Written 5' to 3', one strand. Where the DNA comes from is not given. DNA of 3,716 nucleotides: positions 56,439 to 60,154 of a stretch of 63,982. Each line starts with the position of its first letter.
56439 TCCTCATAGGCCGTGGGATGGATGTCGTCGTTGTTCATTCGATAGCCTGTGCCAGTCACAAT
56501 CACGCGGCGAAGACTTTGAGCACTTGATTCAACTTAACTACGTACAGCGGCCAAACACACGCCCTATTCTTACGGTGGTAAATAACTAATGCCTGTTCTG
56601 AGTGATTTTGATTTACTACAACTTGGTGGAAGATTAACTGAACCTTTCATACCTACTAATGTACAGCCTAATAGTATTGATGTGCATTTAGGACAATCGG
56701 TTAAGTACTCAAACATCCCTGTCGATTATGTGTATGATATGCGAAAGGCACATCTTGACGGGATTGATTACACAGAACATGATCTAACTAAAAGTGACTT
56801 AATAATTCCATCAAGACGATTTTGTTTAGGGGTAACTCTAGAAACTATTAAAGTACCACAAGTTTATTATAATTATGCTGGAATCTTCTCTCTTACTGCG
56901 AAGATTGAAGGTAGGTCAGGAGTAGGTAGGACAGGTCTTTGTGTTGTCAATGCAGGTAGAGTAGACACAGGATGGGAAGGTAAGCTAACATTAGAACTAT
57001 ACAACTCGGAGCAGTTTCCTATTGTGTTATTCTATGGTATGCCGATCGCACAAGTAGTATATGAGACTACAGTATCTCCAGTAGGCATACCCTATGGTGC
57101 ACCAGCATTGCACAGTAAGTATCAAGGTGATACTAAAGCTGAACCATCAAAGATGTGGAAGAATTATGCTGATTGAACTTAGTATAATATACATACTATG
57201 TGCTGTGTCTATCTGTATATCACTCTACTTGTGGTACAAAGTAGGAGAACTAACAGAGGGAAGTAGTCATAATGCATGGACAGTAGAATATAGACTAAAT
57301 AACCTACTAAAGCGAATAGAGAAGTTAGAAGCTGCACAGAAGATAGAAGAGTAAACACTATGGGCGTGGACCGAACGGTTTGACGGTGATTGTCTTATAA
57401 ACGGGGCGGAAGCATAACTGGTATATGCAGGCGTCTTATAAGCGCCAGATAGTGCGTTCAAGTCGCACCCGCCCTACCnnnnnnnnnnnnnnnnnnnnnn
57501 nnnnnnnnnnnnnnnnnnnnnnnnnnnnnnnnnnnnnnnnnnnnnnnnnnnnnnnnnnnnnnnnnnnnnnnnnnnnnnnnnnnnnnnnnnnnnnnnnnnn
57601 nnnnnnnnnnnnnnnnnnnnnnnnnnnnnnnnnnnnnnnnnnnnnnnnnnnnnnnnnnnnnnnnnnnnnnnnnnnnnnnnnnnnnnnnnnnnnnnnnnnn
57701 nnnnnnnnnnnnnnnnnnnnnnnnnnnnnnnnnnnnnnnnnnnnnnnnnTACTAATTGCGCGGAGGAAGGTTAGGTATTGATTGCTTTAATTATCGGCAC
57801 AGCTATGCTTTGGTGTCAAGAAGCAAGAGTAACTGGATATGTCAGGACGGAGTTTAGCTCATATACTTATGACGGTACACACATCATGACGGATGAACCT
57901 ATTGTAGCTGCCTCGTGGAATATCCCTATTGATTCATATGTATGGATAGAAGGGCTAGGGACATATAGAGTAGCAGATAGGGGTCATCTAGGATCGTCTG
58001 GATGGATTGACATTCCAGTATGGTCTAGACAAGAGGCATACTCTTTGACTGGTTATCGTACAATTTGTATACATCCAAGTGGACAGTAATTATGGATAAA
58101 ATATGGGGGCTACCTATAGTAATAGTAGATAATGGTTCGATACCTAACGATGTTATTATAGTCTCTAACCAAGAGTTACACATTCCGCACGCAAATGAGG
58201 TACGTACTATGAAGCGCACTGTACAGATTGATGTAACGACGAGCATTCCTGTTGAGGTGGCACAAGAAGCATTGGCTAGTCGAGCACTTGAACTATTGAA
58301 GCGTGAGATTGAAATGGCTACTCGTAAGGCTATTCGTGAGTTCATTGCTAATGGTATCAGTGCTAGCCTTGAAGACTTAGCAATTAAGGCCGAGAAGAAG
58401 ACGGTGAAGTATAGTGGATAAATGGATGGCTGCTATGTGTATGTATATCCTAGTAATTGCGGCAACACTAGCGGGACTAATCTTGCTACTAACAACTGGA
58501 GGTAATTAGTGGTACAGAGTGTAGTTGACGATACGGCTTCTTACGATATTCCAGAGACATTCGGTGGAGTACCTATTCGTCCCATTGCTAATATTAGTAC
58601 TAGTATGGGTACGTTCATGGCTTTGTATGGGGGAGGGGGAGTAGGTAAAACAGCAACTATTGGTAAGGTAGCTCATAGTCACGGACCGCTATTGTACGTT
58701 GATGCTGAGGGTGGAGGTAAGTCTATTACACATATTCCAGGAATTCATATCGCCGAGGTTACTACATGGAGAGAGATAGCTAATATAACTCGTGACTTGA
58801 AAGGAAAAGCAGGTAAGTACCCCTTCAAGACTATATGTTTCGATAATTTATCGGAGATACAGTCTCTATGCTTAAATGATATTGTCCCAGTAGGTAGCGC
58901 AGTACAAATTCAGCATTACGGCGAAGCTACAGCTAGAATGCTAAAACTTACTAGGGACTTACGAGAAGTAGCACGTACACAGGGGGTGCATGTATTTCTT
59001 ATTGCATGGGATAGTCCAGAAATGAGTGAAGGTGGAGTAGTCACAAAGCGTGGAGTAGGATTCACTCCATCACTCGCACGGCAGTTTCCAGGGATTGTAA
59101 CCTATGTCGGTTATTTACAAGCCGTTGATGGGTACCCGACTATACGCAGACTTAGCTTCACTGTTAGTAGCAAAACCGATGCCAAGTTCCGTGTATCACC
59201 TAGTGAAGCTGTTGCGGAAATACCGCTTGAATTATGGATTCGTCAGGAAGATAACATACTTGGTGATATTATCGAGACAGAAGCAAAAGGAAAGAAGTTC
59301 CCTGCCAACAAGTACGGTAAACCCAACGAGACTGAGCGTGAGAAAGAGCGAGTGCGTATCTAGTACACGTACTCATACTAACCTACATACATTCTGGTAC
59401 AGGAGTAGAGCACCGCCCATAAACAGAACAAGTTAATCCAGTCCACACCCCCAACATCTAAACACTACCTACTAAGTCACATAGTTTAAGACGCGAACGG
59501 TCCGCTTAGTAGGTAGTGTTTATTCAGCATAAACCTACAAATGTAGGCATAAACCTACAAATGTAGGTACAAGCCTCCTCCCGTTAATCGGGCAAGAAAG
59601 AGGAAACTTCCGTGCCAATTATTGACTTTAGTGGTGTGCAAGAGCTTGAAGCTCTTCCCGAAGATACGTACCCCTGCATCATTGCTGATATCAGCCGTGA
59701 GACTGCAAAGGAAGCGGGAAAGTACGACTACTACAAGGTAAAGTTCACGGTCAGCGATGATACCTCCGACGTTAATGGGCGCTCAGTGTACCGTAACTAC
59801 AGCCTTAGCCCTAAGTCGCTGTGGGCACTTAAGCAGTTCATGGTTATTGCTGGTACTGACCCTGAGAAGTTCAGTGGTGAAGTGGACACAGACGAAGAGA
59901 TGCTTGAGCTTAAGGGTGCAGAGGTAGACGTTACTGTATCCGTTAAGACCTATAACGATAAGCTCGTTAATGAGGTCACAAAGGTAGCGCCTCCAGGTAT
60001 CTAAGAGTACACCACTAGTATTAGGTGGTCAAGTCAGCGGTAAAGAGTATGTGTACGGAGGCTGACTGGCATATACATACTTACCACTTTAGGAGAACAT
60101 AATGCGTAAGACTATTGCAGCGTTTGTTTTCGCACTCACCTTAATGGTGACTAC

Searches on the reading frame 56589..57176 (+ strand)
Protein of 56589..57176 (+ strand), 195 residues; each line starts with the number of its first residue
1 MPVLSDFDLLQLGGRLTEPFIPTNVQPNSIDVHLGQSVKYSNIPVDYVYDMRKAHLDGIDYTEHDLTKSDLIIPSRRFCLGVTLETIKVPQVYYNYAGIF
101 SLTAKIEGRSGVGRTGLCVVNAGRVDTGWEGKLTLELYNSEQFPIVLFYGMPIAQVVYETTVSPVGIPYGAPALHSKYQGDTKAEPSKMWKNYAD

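Call 11: search_protein_families(library=phrogs, proteins=[window:56589-57176:+], max_evalue=0.001)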
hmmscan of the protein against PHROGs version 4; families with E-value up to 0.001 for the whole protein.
window:56589-57176:+ (195 aa): 1 family
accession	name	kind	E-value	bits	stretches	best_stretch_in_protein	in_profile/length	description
phrog_1663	-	DNA, RNA and nucleotide metabolism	2.3e-35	123.2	1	1-192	49-221/303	dCTP deaminase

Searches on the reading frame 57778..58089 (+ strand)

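Call 60: search_protein_families(library=phrogs, proteins=[window:57778-58089:+], max_evalue=0.01)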
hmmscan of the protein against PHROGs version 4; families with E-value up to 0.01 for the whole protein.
window:57778-58089:+ (103 aa): 2 families
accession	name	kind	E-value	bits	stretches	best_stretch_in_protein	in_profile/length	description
phrog_6631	-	unknown function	0.00025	21.6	1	28-90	174-240/251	-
phrog_22529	-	unknown function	0.0074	16.9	1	32-88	77-134/148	-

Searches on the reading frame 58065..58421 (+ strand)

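Call 60: search_protein_families(library=phrogs, proteins=[window:58065-58421:+], max_evalue=0.01)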
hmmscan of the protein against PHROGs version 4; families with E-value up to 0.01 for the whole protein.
window:58065-58421:+ (118 aa): 1 family
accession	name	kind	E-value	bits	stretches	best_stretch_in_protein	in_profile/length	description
phrog_2229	-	head and packaging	0.0096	16.3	0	5-95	153-244/428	head maturation protease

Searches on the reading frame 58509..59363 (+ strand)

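Call 11: search_protein_families(library=phrogs, proteins=[window:58509-59363:+], max_evalue=0.001)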
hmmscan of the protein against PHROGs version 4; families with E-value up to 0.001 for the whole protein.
window:58509-59363:+ (284 aa): 1 family
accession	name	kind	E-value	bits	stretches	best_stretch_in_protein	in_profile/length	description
phrog_124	-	DNA, RNA and nucleotide metabolism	1.1e-31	111.5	1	32-267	41-270/382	Sak4-like ssDNA annealing protein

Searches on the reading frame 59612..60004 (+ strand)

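Call 11: search_protein_families(library=phrogs, proteins=[window:59612-60004:+], max_evalue=0.001)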
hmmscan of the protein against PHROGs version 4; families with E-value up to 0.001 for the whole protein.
window:59612-60004:+ (130 aa): 2 families
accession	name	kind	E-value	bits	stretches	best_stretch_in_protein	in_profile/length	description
phrog_3724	-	unknown function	6.6e-08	33.2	1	4-125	10-128/285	-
phrog_378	-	DNA, RNA and nucleotide metabolism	5.1e-07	31.1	1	4-123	7-130/163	single strand DNA binding protein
